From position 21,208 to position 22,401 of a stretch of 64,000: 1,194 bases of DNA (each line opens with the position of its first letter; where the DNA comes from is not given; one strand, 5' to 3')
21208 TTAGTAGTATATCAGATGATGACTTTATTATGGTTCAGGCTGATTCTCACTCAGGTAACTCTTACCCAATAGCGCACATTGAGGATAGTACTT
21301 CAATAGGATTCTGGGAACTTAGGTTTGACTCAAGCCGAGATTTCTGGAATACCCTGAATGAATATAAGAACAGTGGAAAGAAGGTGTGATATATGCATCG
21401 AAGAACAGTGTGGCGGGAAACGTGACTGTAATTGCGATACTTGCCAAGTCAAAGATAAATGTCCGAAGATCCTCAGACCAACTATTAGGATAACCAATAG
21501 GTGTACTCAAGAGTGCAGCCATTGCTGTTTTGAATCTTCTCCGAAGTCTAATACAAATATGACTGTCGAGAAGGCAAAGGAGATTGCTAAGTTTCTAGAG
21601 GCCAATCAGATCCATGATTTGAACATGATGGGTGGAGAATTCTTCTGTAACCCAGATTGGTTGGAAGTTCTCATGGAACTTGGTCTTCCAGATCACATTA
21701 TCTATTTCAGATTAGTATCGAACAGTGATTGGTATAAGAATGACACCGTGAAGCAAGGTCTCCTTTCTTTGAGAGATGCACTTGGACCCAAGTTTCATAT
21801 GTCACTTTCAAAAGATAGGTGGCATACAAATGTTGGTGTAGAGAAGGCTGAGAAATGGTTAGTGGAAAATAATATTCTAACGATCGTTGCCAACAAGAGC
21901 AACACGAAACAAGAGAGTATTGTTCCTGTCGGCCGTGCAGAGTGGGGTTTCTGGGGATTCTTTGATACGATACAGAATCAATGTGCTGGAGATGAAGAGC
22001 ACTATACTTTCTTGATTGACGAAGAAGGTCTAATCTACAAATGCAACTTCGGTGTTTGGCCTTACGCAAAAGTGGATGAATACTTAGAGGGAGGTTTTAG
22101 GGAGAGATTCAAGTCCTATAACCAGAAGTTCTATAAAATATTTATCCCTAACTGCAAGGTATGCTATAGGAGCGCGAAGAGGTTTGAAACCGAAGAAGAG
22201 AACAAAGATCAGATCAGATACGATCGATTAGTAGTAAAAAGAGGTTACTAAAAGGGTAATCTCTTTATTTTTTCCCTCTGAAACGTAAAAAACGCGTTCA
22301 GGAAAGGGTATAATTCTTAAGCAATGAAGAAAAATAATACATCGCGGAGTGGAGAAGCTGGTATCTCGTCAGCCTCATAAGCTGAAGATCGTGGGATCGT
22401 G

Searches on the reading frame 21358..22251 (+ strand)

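Call 49: search_protein_families(library=pfam, proteins=[window:21358-22251:+], max_evalue=0.001)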
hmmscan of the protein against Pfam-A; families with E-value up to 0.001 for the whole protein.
window:21358-22251:+ (297 aa): 2 families
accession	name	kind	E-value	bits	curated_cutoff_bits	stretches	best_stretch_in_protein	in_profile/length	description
PF04055.27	Radical_SAM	-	5.4e-10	40.1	29.5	1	43-126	1-89/166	Radical SAM superfamily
PF13353.11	Fer4_12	-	3.5e-05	24.6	22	1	47-103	13-71/137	4Fe-4S single cluster domain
